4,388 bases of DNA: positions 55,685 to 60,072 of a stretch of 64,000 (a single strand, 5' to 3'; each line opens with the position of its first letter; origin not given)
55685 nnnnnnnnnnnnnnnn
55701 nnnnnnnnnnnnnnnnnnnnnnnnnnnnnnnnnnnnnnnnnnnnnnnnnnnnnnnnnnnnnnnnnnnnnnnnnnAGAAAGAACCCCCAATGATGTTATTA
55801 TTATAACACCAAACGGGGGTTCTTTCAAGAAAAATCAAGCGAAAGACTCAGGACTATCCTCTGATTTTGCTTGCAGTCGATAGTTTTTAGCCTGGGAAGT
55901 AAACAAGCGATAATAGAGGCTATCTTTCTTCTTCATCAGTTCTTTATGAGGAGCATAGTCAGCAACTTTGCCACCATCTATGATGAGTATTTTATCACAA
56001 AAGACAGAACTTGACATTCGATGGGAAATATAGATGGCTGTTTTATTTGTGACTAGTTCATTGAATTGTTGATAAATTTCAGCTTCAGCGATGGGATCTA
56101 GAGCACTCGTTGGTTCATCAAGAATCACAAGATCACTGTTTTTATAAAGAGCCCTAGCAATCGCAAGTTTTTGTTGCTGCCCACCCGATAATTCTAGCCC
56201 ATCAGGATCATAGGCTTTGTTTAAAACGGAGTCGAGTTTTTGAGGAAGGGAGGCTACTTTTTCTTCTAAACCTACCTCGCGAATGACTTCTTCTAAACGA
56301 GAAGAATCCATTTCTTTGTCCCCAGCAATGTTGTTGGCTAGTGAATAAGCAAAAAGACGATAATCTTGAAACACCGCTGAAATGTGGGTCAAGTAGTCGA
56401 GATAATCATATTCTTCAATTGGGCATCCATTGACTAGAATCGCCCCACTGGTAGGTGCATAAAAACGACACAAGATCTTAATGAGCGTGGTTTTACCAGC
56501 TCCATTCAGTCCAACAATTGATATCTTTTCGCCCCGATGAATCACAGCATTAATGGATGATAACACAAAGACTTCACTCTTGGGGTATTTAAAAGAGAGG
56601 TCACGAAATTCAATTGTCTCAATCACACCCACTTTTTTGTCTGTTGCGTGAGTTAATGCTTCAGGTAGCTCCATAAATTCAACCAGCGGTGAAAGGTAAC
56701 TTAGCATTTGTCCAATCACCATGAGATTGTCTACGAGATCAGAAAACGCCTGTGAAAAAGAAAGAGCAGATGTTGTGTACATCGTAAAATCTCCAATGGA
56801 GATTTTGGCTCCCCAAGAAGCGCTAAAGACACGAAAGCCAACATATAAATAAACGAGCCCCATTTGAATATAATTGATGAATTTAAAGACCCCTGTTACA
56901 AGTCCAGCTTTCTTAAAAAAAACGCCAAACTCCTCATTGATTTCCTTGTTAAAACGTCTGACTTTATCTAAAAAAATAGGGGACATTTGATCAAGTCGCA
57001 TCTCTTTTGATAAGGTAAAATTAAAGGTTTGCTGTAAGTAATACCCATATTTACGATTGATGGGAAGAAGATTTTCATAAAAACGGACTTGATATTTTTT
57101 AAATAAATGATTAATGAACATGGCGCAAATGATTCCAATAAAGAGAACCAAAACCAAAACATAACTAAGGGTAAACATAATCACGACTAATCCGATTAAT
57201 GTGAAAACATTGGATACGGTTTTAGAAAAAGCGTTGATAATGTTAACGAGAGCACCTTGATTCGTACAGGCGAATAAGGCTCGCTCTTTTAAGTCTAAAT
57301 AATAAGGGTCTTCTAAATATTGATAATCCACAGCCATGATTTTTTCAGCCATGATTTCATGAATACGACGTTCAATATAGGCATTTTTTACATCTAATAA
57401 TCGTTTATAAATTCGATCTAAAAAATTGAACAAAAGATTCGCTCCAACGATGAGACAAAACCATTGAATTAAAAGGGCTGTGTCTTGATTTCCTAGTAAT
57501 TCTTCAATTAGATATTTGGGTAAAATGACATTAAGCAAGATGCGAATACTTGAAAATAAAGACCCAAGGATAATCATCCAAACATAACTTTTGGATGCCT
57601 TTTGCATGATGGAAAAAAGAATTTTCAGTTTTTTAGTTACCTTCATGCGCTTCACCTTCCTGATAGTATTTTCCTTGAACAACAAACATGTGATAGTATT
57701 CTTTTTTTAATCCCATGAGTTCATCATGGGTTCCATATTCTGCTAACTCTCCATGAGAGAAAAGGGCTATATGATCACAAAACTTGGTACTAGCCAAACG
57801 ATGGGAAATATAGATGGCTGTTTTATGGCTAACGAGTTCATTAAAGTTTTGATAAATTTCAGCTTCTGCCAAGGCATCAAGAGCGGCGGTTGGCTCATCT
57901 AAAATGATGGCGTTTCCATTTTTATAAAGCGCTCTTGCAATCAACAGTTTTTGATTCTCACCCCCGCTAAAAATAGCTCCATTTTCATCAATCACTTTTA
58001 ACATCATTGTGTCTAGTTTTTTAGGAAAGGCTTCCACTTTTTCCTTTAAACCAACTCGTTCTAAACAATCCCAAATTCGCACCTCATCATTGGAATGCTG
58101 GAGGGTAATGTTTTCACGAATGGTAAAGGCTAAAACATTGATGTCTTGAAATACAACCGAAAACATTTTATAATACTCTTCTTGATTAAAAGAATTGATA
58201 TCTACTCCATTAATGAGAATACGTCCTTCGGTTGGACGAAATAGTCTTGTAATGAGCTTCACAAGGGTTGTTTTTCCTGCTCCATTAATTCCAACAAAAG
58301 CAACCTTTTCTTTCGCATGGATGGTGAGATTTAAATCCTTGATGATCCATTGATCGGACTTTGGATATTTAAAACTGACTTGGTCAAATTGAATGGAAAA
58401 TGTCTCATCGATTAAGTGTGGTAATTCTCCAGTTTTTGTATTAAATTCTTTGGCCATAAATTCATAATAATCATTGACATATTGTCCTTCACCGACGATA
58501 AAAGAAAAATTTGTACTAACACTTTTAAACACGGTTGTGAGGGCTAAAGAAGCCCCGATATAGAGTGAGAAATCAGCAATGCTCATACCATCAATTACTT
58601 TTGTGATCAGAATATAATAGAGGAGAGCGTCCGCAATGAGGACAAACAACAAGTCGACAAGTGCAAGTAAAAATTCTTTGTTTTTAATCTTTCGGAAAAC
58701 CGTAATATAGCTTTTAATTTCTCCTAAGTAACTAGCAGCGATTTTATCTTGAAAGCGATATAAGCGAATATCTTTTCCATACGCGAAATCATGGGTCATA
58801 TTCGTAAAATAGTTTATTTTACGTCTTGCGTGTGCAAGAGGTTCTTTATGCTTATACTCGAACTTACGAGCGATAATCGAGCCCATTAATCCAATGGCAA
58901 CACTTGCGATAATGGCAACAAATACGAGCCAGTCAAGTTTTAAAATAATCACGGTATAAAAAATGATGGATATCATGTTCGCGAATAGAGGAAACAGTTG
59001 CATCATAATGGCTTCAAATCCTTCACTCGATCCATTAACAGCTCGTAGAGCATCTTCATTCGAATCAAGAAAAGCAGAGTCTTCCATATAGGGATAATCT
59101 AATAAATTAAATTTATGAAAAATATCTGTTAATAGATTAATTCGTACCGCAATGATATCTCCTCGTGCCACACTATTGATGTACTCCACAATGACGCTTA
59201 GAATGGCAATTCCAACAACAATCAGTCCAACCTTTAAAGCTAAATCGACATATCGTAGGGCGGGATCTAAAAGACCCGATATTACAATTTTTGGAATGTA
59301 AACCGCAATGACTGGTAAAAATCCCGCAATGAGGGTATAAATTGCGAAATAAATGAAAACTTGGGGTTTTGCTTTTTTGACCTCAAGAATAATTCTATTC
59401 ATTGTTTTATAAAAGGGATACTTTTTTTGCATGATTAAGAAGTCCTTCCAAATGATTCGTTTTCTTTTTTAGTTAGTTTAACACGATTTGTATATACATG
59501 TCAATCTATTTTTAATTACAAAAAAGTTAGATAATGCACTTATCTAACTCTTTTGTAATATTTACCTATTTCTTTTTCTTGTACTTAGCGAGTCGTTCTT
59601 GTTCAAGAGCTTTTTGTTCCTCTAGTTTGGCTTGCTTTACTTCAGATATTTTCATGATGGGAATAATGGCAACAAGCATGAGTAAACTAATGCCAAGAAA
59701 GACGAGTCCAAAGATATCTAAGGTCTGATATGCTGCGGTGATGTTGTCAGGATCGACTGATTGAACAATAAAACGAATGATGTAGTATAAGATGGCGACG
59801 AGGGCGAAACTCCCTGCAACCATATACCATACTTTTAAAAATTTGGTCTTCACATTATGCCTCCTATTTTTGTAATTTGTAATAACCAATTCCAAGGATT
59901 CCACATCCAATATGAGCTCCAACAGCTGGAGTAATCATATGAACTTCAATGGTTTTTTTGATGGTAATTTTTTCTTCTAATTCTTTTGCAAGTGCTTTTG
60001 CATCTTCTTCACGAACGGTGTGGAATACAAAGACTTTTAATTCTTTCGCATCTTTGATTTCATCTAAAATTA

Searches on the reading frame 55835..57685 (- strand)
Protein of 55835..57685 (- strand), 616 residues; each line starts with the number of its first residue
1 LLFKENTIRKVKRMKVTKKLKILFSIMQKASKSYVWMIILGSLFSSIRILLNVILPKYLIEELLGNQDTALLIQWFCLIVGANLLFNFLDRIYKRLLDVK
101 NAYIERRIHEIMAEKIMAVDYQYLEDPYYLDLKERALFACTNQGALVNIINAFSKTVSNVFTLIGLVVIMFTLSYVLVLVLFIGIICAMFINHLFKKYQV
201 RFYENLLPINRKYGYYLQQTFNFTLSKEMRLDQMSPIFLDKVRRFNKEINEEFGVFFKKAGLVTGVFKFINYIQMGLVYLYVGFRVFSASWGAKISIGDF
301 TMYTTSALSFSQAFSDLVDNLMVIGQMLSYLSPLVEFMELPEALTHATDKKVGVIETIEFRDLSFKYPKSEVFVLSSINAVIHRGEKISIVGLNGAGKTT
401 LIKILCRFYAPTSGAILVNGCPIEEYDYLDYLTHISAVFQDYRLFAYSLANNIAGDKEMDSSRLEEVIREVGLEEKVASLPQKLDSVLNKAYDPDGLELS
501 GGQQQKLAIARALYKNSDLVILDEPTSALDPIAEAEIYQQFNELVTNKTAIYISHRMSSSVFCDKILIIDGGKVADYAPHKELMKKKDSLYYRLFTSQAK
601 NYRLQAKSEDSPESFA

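Call 5: search_protein_families(library=pfam, proteins=[window:55835-57685:-], max_evalue=0.1)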
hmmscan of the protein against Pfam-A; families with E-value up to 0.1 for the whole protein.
window:55835-57685:- (616 aa): 9 families
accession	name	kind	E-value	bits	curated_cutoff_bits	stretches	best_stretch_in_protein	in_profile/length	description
PF00005.33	ABC_tran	-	7.3e-31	108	25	1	376-527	2-137/137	ABC transporter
PF13304.12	AAA_21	-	1.5e-08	35.5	27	1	447-544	154-286/304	AAA domain, putative AbiEii toxin, Type IV TA system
PF02463.25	SMC_N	-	1.5e-05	24.9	40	1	457-565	116-207/220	RecF/RecN/SMC N terminal domain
PF13191.12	AAA_16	-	0.00036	21.5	32.6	1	383-490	22-126/167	AAA ATPase domain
PF00664.28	ABC_membrane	-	0.0012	19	28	0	36-125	2-93/274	ABC transporter transmembrane region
PF12128.14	DUF3584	-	0.018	13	31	1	388-417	20-49/1191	Protein of unknown function (DUF3584)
PF13476.12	AAA_23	-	0.02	16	27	1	389-406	23-40/201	AAA domain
PF02492.25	cobW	-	0.059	13.4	20.7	0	389-419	4-35/180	CobW/HypB/UreG, nucleotide-binding domain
PF13175.12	AAA_15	-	0.072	13.1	32.1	0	388-412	26-50/374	AAA ATPase domain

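Call 6: search_protein_families(library=ncbifam, proteins=[window:55835-57685:-], max_evalue=0.1)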
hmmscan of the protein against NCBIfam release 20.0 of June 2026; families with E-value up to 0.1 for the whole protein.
window:55835-57685:- (616 aa): 190 families (the best 25 are shown)
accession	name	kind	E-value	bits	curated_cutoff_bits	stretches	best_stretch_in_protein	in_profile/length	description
TIGR02203.1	MsbA_lipidA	equivalog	2e-72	244.5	602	1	24-598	6-569/572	lipid A export permease/ATP-binding protein MsbA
TIGR02204.1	MsbA_rel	hypoth_equivalog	8.7e-59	199.7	780.4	1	152-597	135-574/576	ABC transporter, permease/ATP-binding protein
TIGR03797.1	NHLM_micro_ABC2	equivalog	1.7e-58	198.7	709.4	1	17-598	121-685/686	NHLP bacteriocin export ABC transporter permease/ATPase subunit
TIGR03796.1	NHLM_micro_ABC1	equivalog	6.3e-58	196.6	853.3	1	17-594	139-708/710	NHLP family bacteriocin export ABC transporter peptidase/permease/ATPase subunit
TIGR03375.1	type_I_sec_LssB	subfamily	7.2e-58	196.4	693.1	1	326-587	432-692/696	type I secretion system permease/ATPase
NF008364.0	PRK11160.1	equivalog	9.3e-56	189.6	630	1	155-594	140-571/575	heme ABC transporter ATP-binding protein/permease CydC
NF045513.1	HepA_fam_ABC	equivalog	1.7e-55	188.6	725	1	355-591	371-603/610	heterocyst formation ABC transporter subunit HepA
TIGR00958.1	3a01208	subfamily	1.9e-55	188.5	874.6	2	344-594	465-710/711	antigen peptide transporter 2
NF008381.0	PRK11176.1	equivalog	7.3e-53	179.8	867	1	150-598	140-579/582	lipid A ABC transporter ATP-binding protein/permease MsbA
TIGR01846.1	type_I_sec_HlyB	subfamily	8.1e-52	176.4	725.55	1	265-599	366-693/694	type I secretion system permease/ATPase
NF045998.1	cleave_ABC_plasm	equivalog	1.6e-51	175.4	500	1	3-556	128-660/673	Mbov_0121 family peptidase domain-containing ABC transporter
NF052233.1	CphA_assoc_ABC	equivalog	8.9e-51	173.1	880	1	354-608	505-753/766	cyanophycin metabolism-associated ABC transporter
TIGR02857.1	CydD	equivalog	1.9e-50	172.4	435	1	335-567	298-527/529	thiol reductant ABC exporter subunit CydD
NF010178.0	PRK13657.1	equivalog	4.8e-48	164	733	1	34-595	20-567/588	glucan ABC transporter ATP-binding protein/ permease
TIGR02868.1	CydC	equivalog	8.6e-47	159.9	329.05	1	161-556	139-529/530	thiol reductant ABC exporter subunit CydC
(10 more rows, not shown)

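Call 79: search_solved_structures(query=window:55835-57646:-, max_evalue=1e-30)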
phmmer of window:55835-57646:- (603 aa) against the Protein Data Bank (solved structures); distinct sequences matched with E-value up to 1e-30: 232 (the best 60 are shown).
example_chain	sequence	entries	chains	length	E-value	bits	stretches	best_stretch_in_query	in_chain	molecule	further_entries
6qex_A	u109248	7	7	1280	2e-78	267.8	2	229-593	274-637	Multidrug resistance protein 1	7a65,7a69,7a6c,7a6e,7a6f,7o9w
8gmg_A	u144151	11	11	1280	2.9e-78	267.3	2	229-593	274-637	ATP-dependent translocase ABCB1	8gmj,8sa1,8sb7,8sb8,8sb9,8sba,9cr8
8y6h_A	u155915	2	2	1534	3.1e-78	267.2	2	229-593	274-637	ATP-dependent translocase ABCB1,mNeonGreen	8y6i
6ujw_A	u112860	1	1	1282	6.6e-78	266.1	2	230-592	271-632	ATP-dependent translocase ABCB1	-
6c0v_A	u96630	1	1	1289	8e-78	265.8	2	229-593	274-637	Multidrug resistance protein 1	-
6ujp_A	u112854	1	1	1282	9.9e-78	265.5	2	230-592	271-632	ATP-dependent translocase ABCB1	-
4m2s_A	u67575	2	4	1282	1e-77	265.5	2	230-592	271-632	Multidrug resistance protein 1A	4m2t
5kpi_A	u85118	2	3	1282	1e-77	265.5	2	230-592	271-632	Multidrug resistance protein 1A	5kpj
4m1m_A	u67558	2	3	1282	1.1e-77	265.4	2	230-592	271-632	Multidrug resistance protein 1A | ATP-dependent translocase ABCB1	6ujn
6ujs_A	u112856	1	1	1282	1.1e-77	265.4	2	230-592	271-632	ATP-dependent translocase ABCB1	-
6ujr_A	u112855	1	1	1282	1.1e-77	265.4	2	230-592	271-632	ATP-dependent translocase ABCB1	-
4q9h_A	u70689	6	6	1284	1.2e-77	265.3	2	230-592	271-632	Multidrug resistance protein 1A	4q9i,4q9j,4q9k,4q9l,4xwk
4ksb_A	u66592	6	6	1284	1.2e-77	265.3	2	230-592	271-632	Multidrug resistance protein 1A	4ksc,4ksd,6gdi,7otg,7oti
3g60_A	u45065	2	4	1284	1.2e-77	265.2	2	230-592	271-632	Multidrug resistance protein 1a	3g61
4lsg_A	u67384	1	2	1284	1.2e-77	265.2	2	230-592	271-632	Multidrug resistance protein 1A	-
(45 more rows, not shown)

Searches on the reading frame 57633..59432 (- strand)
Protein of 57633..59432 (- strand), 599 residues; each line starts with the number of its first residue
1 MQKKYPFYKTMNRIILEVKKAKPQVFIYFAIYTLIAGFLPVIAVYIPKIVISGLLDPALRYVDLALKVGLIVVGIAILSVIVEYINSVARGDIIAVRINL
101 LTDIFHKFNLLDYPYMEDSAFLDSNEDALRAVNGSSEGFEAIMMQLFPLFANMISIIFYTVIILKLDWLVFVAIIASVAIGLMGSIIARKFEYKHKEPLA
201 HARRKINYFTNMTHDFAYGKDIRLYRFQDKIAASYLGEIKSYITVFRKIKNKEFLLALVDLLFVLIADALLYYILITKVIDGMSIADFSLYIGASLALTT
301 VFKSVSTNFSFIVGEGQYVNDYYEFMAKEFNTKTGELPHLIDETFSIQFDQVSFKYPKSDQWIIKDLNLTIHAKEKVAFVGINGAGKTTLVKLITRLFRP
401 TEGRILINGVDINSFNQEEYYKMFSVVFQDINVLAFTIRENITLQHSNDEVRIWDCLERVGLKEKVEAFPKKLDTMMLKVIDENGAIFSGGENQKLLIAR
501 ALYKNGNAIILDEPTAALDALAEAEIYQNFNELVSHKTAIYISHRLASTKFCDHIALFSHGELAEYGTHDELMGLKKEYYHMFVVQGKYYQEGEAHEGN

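Call 5: search_protein_families(library=pfam, proteins=[window:57633-59432:-], max_evalue=0.1)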
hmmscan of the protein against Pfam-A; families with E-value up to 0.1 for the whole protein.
window:57633-59432:- (599 aa): 6 families
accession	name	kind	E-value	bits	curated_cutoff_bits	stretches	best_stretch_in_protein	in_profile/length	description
PF00005.33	ABC_tran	-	3.8e-30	105.7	25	1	365-516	2-137/137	ABC transporter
PF13304.12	AAA_21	-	2.2e-05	25.1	27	1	378-476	3-98/304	AAA domain, putative AbiEii toxin, Type IV TA system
PF13175.12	AAA_15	-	0.0021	18.2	32.1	1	370-434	18-91/374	AAA ATPase domain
PF13555.12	AAA_29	-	0.018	15.2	27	1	369-402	17-50/61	P-loop containing region of AAA domain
PF02463.25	SMC_N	-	0.019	14.8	40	0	377-554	27-207/220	RecF/RecN/SMC N terminal domain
PF00448.28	SRP54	-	0.044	13.9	22.7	1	376-411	3-38/196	SRP54-type protein, GTPase domain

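Call 6: search_protein_families(library=ncbifam, proteins=[window:57633-59432:-], max_evalue=0.1)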
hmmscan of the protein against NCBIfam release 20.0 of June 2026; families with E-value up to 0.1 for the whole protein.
window:57633-59432:- (599 aa): 192 families (the best 25 are shown)
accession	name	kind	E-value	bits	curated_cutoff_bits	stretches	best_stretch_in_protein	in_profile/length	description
TIGR02203.1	MsbA_lipidA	equivalog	5e-63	213.5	602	1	16-583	7-566/572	lipid A export permease/ATP-binding protein MsbA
NF008364.0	PRK11160.1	equivalog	1.9e-60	205.1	630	1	147-582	139-571/575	heme ABC transporter ATP-binding protein/permease CydC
TIGR02204.1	MsbA_rel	hypoth_equivalog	2.3e-56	191.6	780.4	1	220-582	208-571/576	ABC transporter, permease/ATP-binding protein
TIGR03796.1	NHLM_micro_ABC1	equivalog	7.6e-56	189.7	853.3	1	141-581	266-707/710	NHLP family bacteriocin export ABC transporter peptidase/permease/ATPase subunit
TIGR03375.1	type_I_sec_LssB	subfamily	7.9e-56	189.7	693.1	1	344-573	463-689/696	type I secretion system permease/ATPase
NF010178.0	PRK13657.1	equivalog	4.2e-54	184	733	1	282-587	269-571/588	glucan ABC transporter ATP-binding protein/ permease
NF045513.1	HepA_fam_ABC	equivalog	2.2e-51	175.1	725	1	70-585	100-608/610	heterocyst formation ABC transporter subunit HepA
TIGR03797.1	NHLM_micro_ABC2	equivalog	3.4e-51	174.6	709.4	1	23-575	135-674/686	NHLP bacteriocin export ABC transporter permease/ATPase subunit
TIGR01846.1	type_I_sec_HlyB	subfamily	1.5e-50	172.2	725.55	1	346-586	455-692/694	type I secretion system permease/ATPase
TIGR00958.1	3a01208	subfamily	4.8e-50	170.6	874.6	1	346-582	478-710/711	antigen peptide transporter 2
NF008381.0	PRK11176.1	equivalog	1.2e-49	169.2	867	1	246-586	242-579/582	lipid A ABC transporter ATP-binding protein/permease MsbA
TIGR02857.1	CydD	equivalog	3.4e-49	168.2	435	1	319-555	294-526/529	thiol reductant ABC exporter subunit CydD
TIGR02868.1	CydC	equivalog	2.2e-48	165.2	329.05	1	145-546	130-530/530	thiol reductant ABC exporter subunit CydC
TIGR01192.1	chvA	subfamily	1.6e-46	159.1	585.4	1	283-586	270-570/585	glucan export ABC transporter ATP-binding protein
NF052233.1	CphA_assoc_ABC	equivalog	2.1e-46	158.6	880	1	346-592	508-749/766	cyanophycin metabolism-associated ABC transporter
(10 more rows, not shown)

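Call 78: search_solved_structures(query=window:57633-59432:-, max_evalue=1e-30)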
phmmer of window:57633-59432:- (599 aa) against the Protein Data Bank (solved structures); distinct sequences matched with E-value up to 1e-30: 211 (the best 60 are shown).
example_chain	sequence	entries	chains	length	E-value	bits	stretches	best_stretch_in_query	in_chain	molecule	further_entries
6qex_A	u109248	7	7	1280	3.6e-74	254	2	177-586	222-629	Multidrug resistance protein 1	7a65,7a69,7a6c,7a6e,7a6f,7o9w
8gmg_A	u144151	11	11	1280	3.8e-74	254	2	177-586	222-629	ATP-dependent translocase ABCB1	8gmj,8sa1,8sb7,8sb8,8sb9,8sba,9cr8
8y6h_A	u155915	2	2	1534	8.4e-74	252.8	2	328-586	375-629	ATP-dependent translocase ABCB1,mNeonGreen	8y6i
7niu_A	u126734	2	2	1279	8.6e-74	252.8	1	335-586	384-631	Isoform 2 of Phosphatidylcholine translocator ABCB4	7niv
8sa0_A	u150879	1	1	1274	1.2e-73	252.3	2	177-586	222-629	ATP-dependent translocase ABCB1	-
6c0v_A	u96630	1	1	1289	1.7e-73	251.9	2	177-586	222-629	Multidrug resistance protein 1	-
6s7p_A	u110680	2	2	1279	5.7e-73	250.1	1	335-586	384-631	Phosphatidylcholine translocator ABCB4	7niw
9ody_A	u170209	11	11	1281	6.3e-73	250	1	142-585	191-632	ATP-binding cassette, sub-family B (MDR/TAP), member 4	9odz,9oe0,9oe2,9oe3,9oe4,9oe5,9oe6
9oe1_A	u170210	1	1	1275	7.1e-73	249.8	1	142-585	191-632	ATP-binding cassette, sub-family B (MDR/TAP), member 4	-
6ujr_A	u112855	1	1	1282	5.3e-72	246.9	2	332-586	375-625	ATP-dependent translocase ABCB1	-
6ujp_A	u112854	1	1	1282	5.3e-72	246.9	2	332-586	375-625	ATP-dependent translocase ABCB1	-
6ujs_A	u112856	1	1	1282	6.9e-72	246.5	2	332-586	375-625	ATP-dependent translocase ABCB1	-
6ujt_A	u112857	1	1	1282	7.1e-72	246.5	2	332-586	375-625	ATP-dependent translocase ABCB1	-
6ujw_A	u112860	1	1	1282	7.1e-72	246.5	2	332-586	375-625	ATP-dependent translocase ABCB1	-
4lsg_A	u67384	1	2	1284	7.5e-72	246.4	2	332-586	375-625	Multidrug resistance protein 1A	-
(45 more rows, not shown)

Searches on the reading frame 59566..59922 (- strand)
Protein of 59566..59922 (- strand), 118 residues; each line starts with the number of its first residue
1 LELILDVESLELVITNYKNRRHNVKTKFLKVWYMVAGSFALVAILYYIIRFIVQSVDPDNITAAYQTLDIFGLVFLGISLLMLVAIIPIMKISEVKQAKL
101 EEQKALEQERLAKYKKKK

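Call 5: search_protein_families(library=pfam, proteins=[window:59566-59922:-], max_evalue=0.1)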
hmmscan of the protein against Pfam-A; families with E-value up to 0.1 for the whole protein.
window:59566-59922:- (118 aa): 5 families
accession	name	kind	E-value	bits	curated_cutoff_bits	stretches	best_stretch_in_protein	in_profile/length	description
PF02687.27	FtsX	-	0.001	19.5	25.5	1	32-93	53-116/120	FtsX-like permease C-terminal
PF20563.3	DUF6773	-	0.02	15.1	27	1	17-104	74-159/163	Family of unknown function (DUF6773)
PF06687.17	SUR7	-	0.061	13.4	29.6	1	22-86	102-156/201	SUR7/PalI family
PF13314.11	DUF4083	-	0.063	13.7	25.4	0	70-108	6-45/57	Domain of unknown function (DUF4083)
PF03935.22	SKN1_KRE6_Sbg1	-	0.063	12.1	30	1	62-109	35-82/501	Beta-glucan synthesis-associated protein SKN1/KRE6/Sbg1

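Call 6: search_protein_families(library=ncbifam, proteins=[window:59566-59922:-], max_evalue=0.1)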
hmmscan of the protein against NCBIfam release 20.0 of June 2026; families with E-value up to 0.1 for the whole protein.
window:59566-59922:- (118 aa): 4 families
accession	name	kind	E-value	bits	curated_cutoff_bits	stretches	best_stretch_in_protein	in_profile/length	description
NF007137.0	PRK09584.1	equivalog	0.0057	15.4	728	1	31-105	422-492/500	dipeptide/tripeptide permease DtpA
NF045993.1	MAG0130_MAG3770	subfamily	0.013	15.4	85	1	25-103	15-89/140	MAG0130/MAG3770 family membrane protein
NF046000.1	MAG1210_fam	subfamily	0.027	13.1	275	1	21-110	54-137/550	MAG1210 family protein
NF041534.1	rodZ_Strepcoccus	equivalog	0.081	12.1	375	1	18-66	94-144/275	cytoskeleton protein RodZ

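Call 53: search_protein_families(library=padloc, proteins=[window:59566-59922:-], max_evalue=0.1)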
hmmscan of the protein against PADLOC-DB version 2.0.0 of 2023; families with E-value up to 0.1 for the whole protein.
window:59566-59922:- (118 aa): 1 family
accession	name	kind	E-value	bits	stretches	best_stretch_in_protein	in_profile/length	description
PDLC01505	Cmr1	-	0.0021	16.6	1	66-110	4-47/78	"CAS-III-B,CAS-III-C; effector_G7"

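Call 54: search_protein_families(library=phrogs, proteins=[window:59566-59922:-], max_evalue=0.1)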
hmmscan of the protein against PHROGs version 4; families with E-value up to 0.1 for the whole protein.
window:59566-59922:- (118 aa): 0 families
